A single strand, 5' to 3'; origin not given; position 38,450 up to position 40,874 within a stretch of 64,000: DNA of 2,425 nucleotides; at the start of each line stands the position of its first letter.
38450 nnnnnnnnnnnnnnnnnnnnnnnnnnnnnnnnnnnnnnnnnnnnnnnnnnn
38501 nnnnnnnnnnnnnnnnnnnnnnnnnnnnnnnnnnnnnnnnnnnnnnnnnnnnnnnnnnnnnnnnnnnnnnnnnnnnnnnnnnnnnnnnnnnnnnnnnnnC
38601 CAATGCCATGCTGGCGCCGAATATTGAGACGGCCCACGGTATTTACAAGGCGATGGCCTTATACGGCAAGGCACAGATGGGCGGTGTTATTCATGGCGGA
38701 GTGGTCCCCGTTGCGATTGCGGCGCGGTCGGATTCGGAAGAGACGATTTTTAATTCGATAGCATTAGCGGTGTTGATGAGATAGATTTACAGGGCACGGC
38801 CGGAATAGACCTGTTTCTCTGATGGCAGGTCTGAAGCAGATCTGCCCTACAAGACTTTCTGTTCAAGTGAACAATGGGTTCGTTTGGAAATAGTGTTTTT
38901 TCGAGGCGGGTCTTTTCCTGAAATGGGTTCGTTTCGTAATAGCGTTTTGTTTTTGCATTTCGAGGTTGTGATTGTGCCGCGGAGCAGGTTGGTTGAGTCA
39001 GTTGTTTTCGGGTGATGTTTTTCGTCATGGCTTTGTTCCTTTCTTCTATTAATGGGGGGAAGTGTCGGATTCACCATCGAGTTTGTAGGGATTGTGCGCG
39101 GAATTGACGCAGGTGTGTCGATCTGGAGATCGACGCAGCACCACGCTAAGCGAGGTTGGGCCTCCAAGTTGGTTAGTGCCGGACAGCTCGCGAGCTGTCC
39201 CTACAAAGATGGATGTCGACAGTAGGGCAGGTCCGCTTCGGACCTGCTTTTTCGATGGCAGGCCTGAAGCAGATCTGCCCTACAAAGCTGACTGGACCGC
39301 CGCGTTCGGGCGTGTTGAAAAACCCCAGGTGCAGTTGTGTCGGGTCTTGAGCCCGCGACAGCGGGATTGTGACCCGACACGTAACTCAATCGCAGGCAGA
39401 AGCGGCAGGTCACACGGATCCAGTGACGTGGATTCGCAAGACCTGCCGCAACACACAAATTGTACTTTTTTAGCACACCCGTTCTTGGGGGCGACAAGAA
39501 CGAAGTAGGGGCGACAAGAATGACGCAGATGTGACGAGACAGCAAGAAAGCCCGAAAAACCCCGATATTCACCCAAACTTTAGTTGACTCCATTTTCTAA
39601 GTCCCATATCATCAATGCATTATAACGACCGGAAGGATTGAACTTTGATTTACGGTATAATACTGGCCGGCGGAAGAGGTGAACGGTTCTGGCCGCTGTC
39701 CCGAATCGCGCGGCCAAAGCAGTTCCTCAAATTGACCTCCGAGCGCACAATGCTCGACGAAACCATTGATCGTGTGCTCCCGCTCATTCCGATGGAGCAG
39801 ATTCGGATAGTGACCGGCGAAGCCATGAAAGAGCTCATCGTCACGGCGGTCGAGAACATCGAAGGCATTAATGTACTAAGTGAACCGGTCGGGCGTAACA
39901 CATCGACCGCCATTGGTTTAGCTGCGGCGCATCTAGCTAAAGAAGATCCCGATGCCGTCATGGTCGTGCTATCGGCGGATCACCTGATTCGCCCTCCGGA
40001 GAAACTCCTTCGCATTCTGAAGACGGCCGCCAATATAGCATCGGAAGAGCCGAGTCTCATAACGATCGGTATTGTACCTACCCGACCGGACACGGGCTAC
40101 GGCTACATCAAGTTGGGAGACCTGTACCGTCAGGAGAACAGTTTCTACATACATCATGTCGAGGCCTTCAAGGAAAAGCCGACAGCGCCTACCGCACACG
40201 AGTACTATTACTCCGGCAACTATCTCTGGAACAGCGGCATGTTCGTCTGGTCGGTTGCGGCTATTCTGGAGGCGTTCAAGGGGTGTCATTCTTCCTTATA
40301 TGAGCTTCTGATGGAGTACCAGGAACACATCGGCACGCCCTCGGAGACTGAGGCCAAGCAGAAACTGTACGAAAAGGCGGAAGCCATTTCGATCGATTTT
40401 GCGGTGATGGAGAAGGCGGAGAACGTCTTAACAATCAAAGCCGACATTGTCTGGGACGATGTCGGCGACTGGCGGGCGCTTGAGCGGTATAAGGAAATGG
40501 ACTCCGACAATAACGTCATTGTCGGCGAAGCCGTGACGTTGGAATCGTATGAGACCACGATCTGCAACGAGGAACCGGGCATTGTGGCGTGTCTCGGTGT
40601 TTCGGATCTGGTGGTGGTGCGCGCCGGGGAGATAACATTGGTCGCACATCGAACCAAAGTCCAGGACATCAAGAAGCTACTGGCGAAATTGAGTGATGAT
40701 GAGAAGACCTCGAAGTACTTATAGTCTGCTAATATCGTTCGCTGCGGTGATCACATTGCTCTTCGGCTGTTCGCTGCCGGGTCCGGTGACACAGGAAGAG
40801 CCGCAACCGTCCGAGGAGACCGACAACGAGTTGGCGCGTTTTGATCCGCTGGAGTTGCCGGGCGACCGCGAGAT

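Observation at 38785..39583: Roughly 800-nt hairpin- and repeat-dense non-coding island in an otherwise tightly packed genome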

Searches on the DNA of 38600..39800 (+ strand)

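Call 18: search_rna_families(source=window, start=38600, end=39800, threshold=evalue, max_evalue=5)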
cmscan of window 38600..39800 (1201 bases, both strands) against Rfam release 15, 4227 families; matches with E-value up to 5: 2.
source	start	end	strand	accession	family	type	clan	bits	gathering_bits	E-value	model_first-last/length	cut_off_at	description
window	39231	39274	-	RF03668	mir-1788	Gene; miRNA;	-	21.2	57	0.09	1-77/77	no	mir-1788 microRNA precursor family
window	38929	38999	-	RF01933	bxd_5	Gene; lncRNA;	-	12.9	50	3.6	1-57/57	no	Bithoraxoid conserved region 5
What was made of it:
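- On Any curated RNA family (Rfam 15): In the island, the best hits at E<=5 are a eukaryotic miRNA (21 bits against a threshold of 57) and a fly lncRNA (call 18).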

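Call 74: search_dna_similar(query=window:38785-39644:+, collection=plasmids, mode=distant, max_rows=8)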
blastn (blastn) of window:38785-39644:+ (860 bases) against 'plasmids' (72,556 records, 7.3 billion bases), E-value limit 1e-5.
No match.
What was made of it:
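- Tried and rejected: Distant blastn against plasmids gave no match (call 74).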

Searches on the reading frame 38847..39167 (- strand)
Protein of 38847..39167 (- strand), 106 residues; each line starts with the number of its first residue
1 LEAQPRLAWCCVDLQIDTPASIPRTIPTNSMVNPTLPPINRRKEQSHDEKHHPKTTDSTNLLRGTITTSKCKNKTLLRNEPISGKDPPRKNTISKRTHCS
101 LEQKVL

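Call 11: search_protein_families(library=pfam, proteins=[window:38847-39167:-], max_evalue=0.1)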
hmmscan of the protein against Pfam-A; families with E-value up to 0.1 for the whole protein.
window:38847-39167:- (106 aa): 1 family
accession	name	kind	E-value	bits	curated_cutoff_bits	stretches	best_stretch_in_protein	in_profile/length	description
PF01329.24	Pterin_4a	-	0.051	14.1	26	1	35-73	38-76/91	Pterin 4 alpha carbinolamine dehydratase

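Call 86: search_protein_representatives(protein=window:38847-39167:-)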
Query: 106 residues. Proteins with E-value up to 0.001 (for the whole library): 0; up to 1e-10: 0; up to 1e-30: 0. The best 0 are listed.
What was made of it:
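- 38854..39081 (.): T/G-rich spacer of unknown origin. It contains a weak 49-nt-period repeat with 27-nt cores at 38873-38899 and 38922-38948. The 106-aa ORF has no homolog among 1.84 billion representatives (call 86).
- The 106-aa ORF covering the left half has no homolog at E<=0.001 among 1.84 billion representatives (call 86).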

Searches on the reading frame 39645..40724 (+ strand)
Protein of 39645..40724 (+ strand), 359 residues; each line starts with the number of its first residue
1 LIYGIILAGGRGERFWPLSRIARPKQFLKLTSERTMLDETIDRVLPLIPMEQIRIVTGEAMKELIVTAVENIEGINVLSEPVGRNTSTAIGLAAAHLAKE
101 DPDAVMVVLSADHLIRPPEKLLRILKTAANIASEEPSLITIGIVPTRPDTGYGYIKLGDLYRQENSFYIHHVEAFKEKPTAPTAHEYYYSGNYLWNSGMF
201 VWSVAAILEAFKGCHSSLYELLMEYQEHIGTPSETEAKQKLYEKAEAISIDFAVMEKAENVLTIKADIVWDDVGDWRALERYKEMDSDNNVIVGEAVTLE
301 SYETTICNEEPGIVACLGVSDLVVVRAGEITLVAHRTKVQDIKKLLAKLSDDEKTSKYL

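Call 11: search_protein_families(library=pfam, proteins=[window:39645-40724:+], max_evalue=0.1)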
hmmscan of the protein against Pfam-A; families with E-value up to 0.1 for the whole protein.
window:39645-40724:+ (359 aa): 4 families
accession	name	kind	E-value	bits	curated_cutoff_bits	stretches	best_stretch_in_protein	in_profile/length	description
PF00483.29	NTP_transferase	-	1e-42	146.9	21.2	1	4-284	2-240/245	Nucleotidyl transferase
PF22640.1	ManC_GMP_beta-helix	-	2.4e-10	40.6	27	1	294-349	1-55/55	MannoseP isomerase/GMP-like beta-helix domain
PF12804.13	NTP_transf_3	-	1.1e-09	39.1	27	1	4-128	1-111/160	MobA-like NTP transferase domain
PF13311.11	DUF4080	-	0.041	14.5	22.9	1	195-244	40-88/188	Protein of unknown function (DUF4080)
